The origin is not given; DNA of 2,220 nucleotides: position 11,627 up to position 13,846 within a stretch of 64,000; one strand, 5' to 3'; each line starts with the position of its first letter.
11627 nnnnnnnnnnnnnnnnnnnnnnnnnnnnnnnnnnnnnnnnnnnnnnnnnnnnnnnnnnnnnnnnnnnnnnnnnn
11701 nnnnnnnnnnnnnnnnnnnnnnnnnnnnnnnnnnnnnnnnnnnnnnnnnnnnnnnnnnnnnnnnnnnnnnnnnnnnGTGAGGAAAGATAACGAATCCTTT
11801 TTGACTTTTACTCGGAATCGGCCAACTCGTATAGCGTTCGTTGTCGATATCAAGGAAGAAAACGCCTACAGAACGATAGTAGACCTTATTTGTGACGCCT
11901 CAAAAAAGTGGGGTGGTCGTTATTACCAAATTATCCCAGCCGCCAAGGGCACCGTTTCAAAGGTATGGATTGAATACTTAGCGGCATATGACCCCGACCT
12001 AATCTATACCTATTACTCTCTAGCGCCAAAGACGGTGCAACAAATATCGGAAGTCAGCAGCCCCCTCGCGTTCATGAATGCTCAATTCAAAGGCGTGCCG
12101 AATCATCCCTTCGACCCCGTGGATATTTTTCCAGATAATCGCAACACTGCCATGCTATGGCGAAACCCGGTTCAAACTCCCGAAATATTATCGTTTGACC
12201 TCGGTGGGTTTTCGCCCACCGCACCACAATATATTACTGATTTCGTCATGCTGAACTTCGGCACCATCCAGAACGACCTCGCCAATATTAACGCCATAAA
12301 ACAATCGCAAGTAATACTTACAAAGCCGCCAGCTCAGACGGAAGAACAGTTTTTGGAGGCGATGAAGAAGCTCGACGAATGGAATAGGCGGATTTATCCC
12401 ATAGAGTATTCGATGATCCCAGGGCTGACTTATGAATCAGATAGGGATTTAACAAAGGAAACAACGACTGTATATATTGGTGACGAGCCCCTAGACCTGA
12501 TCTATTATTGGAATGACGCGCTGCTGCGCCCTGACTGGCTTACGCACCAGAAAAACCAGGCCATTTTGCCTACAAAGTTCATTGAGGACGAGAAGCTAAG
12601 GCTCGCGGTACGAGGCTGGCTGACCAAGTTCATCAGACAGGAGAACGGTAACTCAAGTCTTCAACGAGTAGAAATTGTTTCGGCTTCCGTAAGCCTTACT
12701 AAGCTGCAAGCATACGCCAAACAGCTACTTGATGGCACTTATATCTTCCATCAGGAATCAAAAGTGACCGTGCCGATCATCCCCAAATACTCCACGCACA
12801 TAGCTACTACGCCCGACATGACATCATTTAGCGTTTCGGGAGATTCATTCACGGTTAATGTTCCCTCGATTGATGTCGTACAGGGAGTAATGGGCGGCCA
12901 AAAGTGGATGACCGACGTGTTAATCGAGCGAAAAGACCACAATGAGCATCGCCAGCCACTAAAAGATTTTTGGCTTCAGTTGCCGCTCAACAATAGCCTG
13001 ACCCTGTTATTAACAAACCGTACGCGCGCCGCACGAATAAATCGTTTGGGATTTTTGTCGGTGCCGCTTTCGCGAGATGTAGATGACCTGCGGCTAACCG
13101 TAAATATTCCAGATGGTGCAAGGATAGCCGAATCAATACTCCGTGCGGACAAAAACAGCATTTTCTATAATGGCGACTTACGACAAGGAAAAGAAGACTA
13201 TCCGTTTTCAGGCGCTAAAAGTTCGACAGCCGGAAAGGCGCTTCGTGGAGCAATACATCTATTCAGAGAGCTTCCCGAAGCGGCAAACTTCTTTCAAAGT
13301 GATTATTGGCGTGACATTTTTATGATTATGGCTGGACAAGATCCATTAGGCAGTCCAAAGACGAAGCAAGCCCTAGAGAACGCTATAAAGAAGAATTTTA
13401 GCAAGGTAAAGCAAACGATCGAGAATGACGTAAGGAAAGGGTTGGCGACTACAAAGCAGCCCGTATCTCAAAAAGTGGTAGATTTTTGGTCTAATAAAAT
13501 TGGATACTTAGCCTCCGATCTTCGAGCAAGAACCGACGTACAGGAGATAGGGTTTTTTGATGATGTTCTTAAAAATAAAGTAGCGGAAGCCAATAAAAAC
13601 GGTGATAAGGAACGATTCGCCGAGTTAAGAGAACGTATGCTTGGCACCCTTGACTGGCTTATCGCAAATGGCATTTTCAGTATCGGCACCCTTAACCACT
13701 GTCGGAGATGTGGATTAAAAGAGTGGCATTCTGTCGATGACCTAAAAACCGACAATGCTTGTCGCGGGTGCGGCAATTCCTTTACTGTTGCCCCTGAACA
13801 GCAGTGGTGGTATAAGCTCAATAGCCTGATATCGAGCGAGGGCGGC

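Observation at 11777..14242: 821-aa orphan protein with C-terminal zinc ribbon plus PD-(D/E)xK motif: single-gene defence candidate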

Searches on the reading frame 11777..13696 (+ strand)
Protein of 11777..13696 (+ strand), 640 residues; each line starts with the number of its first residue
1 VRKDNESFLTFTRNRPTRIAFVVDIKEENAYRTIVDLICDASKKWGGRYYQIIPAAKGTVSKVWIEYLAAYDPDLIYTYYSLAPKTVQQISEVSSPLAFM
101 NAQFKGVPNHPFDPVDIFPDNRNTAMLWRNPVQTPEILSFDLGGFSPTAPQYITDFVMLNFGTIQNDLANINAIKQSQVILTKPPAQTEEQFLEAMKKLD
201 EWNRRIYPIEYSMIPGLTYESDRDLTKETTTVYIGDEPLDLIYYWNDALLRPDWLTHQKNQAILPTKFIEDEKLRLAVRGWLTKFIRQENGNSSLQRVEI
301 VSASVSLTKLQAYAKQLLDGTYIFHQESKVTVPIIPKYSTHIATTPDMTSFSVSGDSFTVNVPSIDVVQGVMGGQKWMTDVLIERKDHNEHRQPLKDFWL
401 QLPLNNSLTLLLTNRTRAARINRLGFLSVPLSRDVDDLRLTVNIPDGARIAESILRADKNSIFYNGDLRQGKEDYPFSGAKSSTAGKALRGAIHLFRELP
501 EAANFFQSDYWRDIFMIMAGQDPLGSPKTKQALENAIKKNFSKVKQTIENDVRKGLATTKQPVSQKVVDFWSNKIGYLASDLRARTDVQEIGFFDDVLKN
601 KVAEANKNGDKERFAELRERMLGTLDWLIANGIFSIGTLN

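Call 62: predict_structure(alignment_id=A8)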
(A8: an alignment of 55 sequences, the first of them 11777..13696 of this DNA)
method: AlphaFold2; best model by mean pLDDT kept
length: 640 residues; sequences in the alignment: 55
mean_pLDDT: 84.6   pTM: 0.77
mean pLDDT of the five models: 84.6, 82.9, 82.3, 81.8, 81.6
residues with pLDDT >= 90: 312; 70-90: 230; 50-70: 85; < 50: 13
segments of 3 or more residues with pLDDT < 50: 390-393
pLDDT, mean of each block of 10 residues (from residue 1): 67 96 96 96 96 97 97 96 95 93 86 92 91 92 81 95 91 92 94 92 87 82 68 97 95 86 96 94 80 72 97 95 93 88 85 92 86 86 74 60 90 92 94 93 86 77 86 64 68 72 76 76 57 83 76 56 80 74 61 88 81 83 86 67
secondary structure, 60 per line:
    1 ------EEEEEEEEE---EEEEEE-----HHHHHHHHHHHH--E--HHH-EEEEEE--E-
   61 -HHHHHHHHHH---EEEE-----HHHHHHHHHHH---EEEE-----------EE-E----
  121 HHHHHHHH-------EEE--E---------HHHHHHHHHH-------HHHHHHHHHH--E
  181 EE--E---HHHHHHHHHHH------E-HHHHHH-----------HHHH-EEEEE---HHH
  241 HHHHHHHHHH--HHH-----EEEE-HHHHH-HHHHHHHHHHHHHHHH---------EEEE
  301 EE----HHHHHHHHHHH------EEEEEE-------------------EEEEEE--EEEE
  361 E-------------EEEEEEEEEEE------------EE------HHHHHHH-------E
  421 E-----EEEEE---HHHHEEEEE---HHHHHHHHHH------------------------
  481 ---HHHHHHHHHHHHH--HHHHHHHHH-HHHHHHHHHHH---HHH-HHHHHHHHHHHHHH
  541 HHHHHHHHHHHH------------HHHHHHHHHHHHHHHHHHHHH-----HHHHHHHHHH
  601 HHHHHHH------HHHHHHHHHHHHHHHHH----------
elements in order: E7-15 E19-24 H30-41 E51-56 H62-71 E75-78 H84-94 E98-101 H121-128 E136-138 H151-160 H168-177 E180-182 H189-199 H208-213 H225-228 E230-234 H238-250 E261-264 H266-270 H272-287 E297-302 H307-317 E324-329 E349-354 E357-361 E375-385 H406-412 E427-431 H435-438 E439-443 H447-456 H484-496 H499-507 H509-519 H527-552 H565-585 H591-607 H614-630

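Call 65: fold_search(model_id=the predicted structure, library=pdb)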
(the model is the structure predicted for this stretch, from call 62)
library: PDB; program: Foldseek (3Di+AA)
matches with E <= 10: 806; with E <= 0.001: 4
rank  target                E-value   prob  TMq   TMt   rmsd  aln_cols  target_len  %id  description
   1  8www_B                2.0e-04  0.41  0.11  0.14  20.7       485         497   11  Crystal structure of the adenylation domain of SyAstC (released 2024-06-05)
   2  5ie3_A                6.1e-04  0.51  0.12  0.14  18.8       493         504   10  Crystal structure of a plant enzyme (released 2016-12-07)
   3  3out_A                6.9e-04  0.60  0.11  0.22  18.9       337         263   11  Crystal structure of glutamate racemase from Francisella tularensis subsp. tularensis SCHU S4 in complex with D-glutam (released 2010-09-29)
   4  5ie2_A                7.3e-04  0.54  0.12  0.15  18.8       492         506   10  Crystal structure of a plant enzyme (released 2016-12-07)
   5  6vhx_B                1.0e-03  0.47  0.13  0.18  18.9       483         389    9  Klebsiella oxytoca NpsA N-terminal subdomain in complex with 3-hydroxyanthranilyl-AMSN (released 2020-06-24)
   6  6p4u                  1.0e-03  0.33  0.12  0.10  19.4       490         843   10  The structure of condensation and adenylation domains of teixobactin-producing nonribosomal peptide synthetase Txo1 seri (released 2019-06-12)
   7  3l8c_A                2.8e-03  0.18  0.10  0.12  19.7       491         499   10  Structure of probable D-alanine--poly(phosphoribitol) ligase subunit-1 from Streptococcus pyogenes (released 2010-01-19)
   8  5kyv_A                3.4e-03  0.25  0.13  0.15  21.1       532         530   11  Structure of Photinus pyralis Luciferase green shifted light emitting variant (released 2016-12-21)
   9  4w8o_A                4.5e-03  0.30  0.13  0.18  18.9       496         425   10  Structure of the luciferase-like enzyme from the nonluminescent Zophobas morio mealworm (released 2015-10-21)
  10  3e7w                  4.5e-03  0.16  0.10  0.12  19.6       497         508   11  Crystal structure of DLTA: Implications for the reaction mechanism of non-ribosomal peptide synthetase (NRPS) adenylatio (released 2008-09-09)
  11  3l8c_B                6.3e-03  0.15  0.11  0.12  19.0       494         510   10  Structure of probable D-alanine--poly(phosphoribitol) ligase subunit-1 from Streptococcus pyogenes (released 2010-01-19)
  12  2p2b_B                6.3e-03  0.13  0.10  0.10  20.4       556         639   10  Acetyl-CoA Synthetase, V386A mutation (released 2007-05-29)
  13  3k9c_A                8.3e-03  0.41  0.11  0.22  17.1       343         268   12  Crystal structure of LacI Transcriptional regulator from Rhodococcus species. (released 2009-11-03)
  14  3ist_A                8.3e-03  0.33  0.11  0.22  17.4       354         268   11  Crystal structure of glutamate racemase from Listeria monocytogenes in complex with succinic acid (released 2009-09-22)
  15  2vze_A                8.8e-03  0.25  0.13  0.15  18.7       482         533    9  Crystal structure of human acyl-CoA synthetase medium-chain family member 2A (L64P mutation) in complex with AMP (released 2008-10-14)
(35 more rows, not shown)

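Call 82: fold_search(model_id=the predicted structure, library=viral)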
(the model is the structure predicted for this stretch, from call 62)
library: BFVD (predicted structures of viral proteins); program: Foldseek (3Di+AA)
matches with E <= 10: 375; with E <= 0.001: 0
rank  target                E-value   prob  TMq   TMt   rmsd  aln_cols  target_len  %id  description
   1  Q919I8                1.1e-02  0.16  0.09  0.17  20.0       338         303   10  CUN087 similar to AcMNPV ORF98 [Culex nigripalpus nucleopolyhedrovirus (isolate Florida/1997)]
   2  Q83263                5.0e-02  0.08  0.09  0.14  19.7       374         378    9  RNA1 protein [Cucumber mosaic virus]
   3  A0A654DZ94            6.7e-02  0.08  0.08  0.17  17.9       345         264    9  Helicase gene 1a (Fragment) [Cucumber mosaic virus]
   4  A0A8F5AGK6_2          8.9e-02  0.04  0.09  0.06  33.2       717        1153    8  Polyprotein (Fragment) [Rhizoctonia solani endornavirus]
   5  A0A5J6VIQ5            9.4e-02  0.09  0.09  0.13  20.6       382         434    9  Guanylate-binding protein [Megaviridae environmental sample]
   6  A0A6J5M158            9.9e-02  0.11  0.09  0.11  23.4       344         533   10  Archaeal primase DnaG/twinkle, TOPRIM domain [uncultured Caudovirales phage]
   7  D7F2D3                1.2e-01  0.08  0.08  0.11  20.0       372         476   10  ORF1b (Fragment) [Yellow head virus]
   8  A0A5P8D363            1.2e-01  0.09  0.11  0.18  23.9       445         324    6  (no name in the UniProt tables at hand)
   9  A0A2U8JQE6            1.4e-01  0.04  0.09  0.06  23.9       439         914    8  Nonstructural polyprotein (Fragment) [Robinvale plant virus 1]
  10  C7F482                1.5e-01  0.06  0.10  0.15  17.6       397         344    8  (no name in the UniProt tables at hand)
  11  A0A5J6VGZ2            1.7e-01  0.03  0.09  0.09  29.4       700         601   10  Hsp70 protein [Megaviridae environmental sample]
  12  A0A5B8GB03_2          2.1e-01  0.04  0.09  0.05  23.9       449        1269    8  Polyprotein [Rhizoctonia solani endornavirus 6]
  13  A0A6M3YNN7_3          2.2e-01  0.03  0.07  0.05  33.5       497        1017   11  Polyprotein [Riboviria sp.]
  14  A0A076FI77            2.5e-01  0.08  0.11  0.22  17.1       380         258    8  Putative tetracorticopeptide domain containing protein [Aureococcus anophagefferens virus]
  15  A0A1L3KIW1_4          2.6e-01  0.03  0.11  0.07  26.4       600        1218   10  Replicase polyprotein 1ab [Beihai Nido-like virus 1]
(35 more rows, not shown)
